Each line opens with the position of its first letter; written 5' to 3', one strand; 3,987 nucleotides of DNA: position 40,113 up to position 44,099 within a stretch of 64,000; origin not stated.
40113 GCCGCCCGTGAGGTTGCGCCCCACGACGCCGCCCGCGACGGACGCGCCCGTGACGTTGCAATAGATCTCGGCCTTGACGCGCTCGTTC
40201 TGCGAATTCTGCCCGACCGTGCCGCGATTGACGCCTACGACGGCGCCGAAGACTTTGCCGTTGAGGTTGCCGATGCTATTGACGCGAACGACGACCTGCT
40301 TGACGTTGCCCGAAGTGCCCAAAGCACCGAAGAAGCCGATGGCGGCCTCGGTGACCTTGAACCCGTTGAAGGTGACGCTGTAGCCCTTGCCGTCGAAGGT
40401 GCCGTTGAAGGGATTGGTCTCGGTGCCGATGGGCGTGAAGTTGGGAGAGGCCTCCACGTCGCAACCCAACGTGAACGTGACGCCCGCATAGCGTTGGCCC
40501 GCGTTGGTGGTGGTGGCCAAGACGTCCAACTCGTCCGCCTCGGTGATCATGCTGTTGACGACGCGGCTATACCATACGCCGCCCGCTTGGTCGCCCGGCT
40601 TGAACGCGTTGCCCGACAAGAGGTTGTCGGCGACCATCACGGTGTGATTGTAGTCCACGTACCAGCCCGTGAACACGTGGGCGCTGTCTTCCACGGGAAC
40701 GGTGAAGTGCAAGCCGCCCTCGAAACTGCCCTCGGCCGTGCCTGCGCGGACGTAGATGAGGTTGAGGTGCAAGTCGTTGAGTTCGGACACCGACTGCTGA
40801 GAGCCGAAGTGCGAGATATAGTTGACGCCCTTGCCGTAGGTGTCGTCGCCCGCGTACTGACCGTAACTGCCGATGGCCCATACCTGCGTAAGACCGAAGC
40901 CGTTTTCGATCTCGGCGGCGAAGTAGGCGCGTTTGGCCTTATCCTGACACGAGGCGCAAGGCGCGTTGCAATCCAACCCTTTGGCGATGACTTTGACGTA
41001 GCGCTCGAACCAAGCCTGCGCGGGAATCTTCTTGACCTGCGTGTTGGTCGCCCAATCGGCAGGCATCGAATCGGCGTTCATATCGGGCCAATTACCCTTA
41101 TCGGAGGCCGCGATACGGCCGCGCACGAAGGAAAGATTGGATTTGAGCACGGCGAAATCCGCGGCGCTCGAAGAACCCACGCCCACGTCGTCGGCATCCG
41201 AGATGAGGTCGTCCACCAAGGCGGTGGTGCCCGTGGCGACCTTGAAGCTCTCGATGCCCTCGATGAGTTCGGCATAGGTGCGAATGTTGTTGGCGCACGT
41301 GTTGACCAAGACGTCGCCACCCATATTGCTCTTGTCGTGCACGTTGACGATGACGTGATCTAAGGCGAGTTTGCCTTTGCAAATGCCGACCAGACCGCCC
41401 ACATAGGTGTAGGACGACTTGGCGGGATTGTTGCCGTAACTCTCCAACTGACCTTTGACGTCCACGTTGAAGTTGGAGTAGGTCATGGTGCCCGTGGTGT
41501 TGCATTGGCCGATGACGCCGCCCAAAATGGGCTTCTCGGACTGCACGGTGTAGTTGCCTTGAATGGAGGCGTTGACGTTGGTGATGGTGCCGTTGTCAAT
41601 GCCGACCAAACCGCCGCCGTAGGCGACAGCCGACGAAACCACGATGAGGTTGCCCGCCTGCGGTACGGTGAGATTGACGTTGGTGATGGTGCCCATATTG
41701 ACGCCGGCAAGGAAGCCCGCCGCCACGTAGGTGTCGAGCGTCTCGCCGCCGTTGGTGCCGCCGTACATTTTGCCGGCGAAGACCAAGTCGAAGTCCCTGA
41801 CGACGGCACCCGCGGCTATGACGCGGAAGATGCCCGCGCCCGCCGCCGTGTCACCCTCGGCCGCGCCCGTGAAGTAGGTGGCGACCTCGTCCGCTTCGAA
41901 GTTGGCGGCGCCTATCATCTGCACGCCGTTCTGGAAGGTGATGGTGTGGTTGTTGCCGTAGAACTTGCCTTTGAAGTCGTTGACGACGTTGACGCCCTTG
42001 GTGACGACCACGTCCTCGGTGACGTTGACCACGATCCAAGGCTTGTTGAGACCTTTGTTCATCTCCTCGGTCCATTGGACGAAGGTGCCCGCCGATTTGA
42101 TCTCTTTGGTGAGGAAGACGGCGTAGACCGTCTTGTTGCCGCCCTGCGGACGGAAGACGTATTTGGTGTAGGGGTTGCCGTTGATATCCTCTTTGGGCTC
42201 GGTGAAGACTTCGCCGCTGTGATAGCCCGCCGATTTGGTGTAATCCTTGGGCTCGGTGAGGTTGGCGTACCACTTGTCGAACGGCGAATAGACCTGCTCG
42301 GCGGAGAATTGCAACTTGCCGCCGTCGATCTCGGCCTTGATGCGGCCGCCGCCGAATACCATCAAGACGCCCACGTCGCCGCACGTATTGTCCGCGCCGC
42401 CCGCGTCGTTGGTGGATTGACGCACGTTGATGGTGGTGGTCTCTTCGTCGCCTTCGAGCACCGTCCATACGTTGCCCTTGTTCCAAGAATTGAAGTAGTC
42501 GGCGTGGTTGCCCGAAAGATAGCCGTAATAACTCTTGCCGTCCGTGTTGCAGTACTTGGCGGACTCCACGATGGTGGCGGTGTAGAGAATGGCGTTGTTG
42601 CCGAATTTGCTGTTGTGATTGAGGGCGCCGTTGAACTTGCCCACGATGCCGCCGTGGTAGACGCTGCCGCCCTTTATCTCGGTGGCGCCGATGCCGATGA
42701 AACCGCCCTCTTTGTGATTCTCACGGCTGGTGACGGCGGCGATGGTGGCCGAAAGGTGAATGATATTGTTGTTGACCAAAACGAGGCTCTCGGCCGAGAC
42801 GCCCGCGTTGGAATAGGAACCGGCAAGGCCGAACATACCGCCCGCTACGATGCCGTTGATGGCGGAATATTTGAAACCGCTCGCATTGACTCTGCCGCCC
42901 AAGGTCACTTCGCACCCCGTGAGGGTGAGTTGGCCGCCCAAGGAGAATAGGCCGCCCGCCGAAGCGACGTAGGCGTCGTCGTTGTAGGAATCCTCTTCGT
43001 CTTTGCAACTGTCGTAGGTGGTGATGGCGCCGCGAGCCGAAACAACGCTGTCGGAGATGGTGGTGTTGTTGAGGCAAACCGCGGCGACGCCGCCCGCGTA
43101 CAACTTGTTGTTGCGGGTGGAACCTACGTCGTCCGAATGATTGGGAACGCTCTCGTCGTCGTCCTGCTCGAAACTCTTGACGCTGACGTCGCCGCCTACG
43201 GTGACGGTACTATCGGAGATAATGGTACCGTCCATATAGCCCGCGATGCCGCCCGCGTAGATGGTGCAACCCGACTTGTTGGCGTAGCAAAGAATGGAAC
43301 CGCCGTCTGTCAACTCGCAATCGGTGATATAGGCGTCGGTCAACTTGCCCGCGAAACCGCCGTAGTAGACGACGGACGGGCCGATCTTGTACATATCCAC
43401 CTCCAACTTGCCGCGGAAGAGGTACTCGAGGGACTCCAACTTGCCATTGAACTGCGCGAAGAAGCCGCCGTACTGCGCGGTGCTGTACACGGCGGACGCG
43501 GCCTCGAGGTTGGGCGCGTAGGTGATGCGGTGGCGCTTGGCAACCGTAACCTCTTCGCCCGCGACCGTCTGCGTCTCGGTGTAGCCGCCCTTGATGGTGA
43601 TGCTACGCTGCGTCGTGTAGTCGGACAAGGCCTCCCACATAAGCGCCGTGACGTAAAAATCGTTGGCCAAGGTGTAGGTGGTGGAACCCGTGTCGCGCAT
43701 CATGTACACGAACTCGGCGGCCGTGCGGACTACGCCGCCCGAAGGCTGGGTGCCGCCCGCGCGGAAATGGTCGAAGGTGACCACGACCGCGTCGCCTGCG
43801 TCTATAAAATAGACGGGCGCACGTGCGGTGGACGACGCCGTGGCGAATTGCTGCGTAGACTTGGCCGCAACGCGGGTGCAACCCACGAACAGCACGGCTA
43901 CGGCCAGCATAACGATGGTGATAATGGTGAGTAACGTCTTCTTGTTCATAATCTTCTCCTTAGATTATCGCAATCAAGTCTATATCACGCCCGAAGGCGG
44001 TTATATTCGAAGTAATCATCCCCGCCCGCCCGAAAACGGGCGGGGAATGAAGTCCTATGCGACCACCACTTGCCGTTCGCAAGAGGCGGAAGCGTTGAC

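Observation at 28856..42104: Giant B: 14 modules with a conserved head, with spacing contracting toward the C-terminus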

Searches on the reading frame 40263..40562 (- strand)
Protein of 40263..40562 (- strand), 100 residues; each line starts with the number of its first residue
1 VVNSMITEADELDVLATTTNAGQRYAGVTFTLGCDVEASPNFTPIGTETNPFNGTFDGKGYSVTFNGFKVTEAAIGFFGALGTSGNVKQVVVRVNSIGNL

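Call 13: search_solved_structures(query=A1, max_evalue=1, show_alignments=3)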
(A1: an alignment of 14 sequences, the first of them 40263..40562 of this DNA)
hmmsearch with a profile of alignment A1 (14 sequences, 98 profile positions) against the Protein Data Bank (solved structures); distinct sequences matched with E-value up to 1: 3.
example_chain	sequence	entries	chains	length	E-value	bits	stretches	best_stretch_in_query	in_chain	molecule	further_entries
3n6z_A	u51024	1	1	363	0.019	18.3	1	15-91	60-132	putative immunoglobulin A1 protease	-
6lh8_A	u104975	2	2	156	0.2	15.1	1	3-73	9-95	aerolysin-like protein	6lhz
5g38_A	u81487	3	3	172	0.58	13.6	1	12-86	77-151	PHOTOSYSTEM II MANGANESE-STABILIZING POLYPEPTIDE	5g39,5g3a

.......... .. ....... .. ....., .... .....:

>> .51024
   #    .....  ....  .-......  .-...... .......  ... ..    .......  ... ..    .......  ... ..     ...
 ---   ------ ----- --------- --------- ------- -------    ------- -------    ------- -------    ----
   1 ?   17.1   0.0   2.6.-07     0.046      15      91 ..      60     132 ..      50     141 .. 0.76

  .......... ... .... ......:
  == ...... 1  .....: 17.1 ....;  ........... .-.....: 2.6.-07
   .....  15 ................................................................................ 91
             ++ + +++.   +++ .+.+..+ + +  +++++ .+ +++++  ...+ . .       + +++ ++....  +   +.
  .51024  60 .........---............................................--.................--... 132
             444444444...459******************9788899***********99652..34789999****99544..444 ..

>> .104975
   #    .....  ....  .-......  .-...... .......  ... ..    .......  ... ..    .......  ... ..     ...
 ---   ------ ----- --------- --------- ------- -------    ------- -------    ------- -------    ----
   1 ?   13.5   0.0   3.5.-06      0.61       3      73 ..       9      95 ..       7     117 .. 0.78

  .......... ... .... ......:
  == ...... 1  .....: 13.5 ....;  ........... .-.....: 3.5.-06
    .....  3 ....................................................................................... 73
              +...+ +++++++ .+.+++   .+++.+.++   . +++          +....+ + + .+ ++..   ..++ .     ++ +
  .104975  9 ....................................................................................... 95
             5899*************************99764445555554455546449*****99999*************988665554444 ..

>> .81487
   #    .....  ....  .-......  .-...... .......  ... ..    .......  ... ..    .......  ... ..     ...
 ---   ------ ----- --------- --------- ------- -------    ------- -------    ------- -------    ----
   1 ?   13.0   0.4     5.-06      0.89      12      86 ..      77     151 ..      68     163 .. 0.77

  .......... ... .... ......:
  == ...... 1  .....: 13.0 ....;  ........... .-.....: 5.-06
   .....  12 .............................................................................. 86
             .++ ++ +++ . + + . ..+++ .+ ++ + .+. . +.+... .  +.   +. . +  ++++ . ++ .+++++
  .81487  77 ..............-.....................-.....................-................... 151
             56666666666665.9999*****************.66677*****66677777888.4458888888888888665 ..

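Call 14: search_protein_families(library=pfam, alignment_id=A1, max_evalue=10)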
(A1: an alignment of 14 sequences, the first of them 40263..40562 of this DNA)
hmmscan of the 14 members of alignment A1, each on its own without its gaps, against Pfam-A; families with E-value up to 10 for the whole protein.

A. member 1, window:40263-40562:- (100 aa): 0 families

B. families by the number of members that match (of 14 scanned): 7 families
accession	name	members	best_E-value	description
PF03349.22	Toluene_X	1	0.04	Outer membrane protein transport protein (OMPP1/FadL/TodX)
PF05193.26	Peptidase_M16_C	1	0.055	Peptidase M16 inactive domain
PF21455.3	PylD_N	1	0.075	Pyrrolysine biosynthesis protein PylD, N-terminal domain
PF19320.4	GlfT2_domain3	1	0.13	Galactofuranosyltransferase-2, domain 3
PF14289.11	DUF4369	1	0.14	Domain of unknown function (DUF4369)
PF12014.13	Cyclin_D1_bind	1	0.15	Cyclin D1 binding domain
PF05903.20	Peptidase_C97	1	0.23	PPPDE putative peptidase domain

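Call 21: search_protein_representatives(alignment_id=A1)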
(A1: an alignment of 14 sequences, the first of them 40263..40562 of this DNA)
Query: 14 sequences, 98 profile positions. Proteins with E-value up to 0.001 (for the whole library): 49142; up to 1e-10: 12811; up to 1e-30: 1414. The best 150 are listed.
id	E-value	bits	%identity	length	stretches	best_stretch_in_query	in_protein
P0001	3.4e-239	790.4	-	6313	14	2-96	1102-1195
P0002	3.0e-226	748.9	-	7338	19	4-95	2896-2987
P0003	4.1e-211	700.3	-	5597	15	2-96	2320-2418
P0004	4.3e-211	700.2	-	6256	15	3-97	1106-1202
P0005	1.1e-208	692.6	-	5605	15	2-97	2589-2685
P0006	3.5e-200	665.3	-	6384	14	2-96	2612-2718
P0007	4.0e-198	658.6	-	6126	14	2-97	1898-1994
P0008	7.5e-184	612.9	-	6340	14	2-95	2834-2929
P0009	1.2e-176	589.8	-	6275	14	2-96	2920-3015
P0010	1.1e-175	586.8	-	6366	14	2-96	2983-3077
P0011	7.0e-172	574.5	-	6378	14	2-96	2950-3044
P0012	3.9e-169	565.7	-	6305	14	2-95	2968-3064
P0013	2.5e-168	563.1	-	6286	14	2-94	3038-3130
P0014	2.5e-158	531.0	-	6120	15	2-95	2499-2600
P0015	8.9e-158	529.3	-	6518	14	2-95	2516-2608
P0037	1.1e-89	310.9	-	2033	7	7-94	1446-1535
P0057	1.8e-79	278.2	-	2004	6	7-94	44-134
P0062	6.7e-78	273.1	-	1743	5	2-97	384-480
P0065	2.8e-76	267.9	-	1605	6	7-94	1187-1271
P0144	4.7e-60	215.9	-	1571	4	6-94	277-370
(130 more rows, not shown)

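Call 70: search_protein_families(library=pfam, proteins=[P0037, P0057, P0065, P0144, P0062], max_evalue=0.001)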
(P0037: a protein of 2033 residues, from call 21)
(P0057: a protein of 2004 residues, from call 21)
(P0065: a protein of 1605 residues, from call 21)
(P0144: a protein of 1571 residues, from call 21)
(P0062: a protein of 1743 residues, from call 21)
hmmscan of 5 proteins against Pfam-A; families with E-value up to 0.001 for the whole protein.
P0037 (2033 aa): 1 family
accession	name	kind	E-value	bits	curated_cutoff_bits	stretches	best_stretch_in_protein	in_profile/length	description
PF07581.17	Glug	-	5.6e-38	127.2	20.5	1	538-563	1-28/28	The GLUG motif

P0057 (2004 aa): 0 families

P0065 (1605 aa): 3 families
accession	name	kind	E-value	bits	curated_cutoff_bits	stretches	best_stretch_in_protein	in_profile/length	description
PF07581.17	Glug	-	8.4e-26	89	20.5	1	130-155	2-27/28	The GLUG motif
PF05342.19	Peptidase_M26_N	-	3e-24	86.1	27.7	3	660-730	182-250/250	M26 IgA1-specific Metallo-endopeptidase N-terminal region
PF00353.25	HemolysinCabind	-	3.4e-05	24.1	23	1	1511-1541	6-36/36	RTX calcium-binding nonapeptide repeat (4 copies)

P0144 (1571 aa): 2 families
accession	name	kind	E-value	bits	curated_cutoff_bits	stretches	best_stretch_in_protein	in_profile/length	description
PF05342.19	Peptidase_M26_N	-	6.8e-15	55.4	27.7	0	1019-1088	184-248/250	M26 IgA1-specific Metallo-endopeptidase N-terminal region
PF07581.17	Glug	-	1.8e-13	50.3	20.5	0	1068-1087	3-22/28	The GLUG motif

P0062 (1743 aa): 0 families

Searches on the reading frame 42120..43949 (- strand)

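Call 34: search_protein_families(library=pfam, proteins=[window:42120-43949:-], max_evalue=1)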
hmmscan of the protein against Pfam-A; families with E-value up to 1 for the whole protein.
window:42120-43949:- (610 aa): 1 family
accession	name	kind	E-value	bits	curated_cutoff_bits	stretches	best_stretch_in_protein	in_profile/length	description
PF05789.16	Baculo_VP1054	-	0.17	11.3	27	0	446-483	44-80/379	Baculovirus VP1054 protein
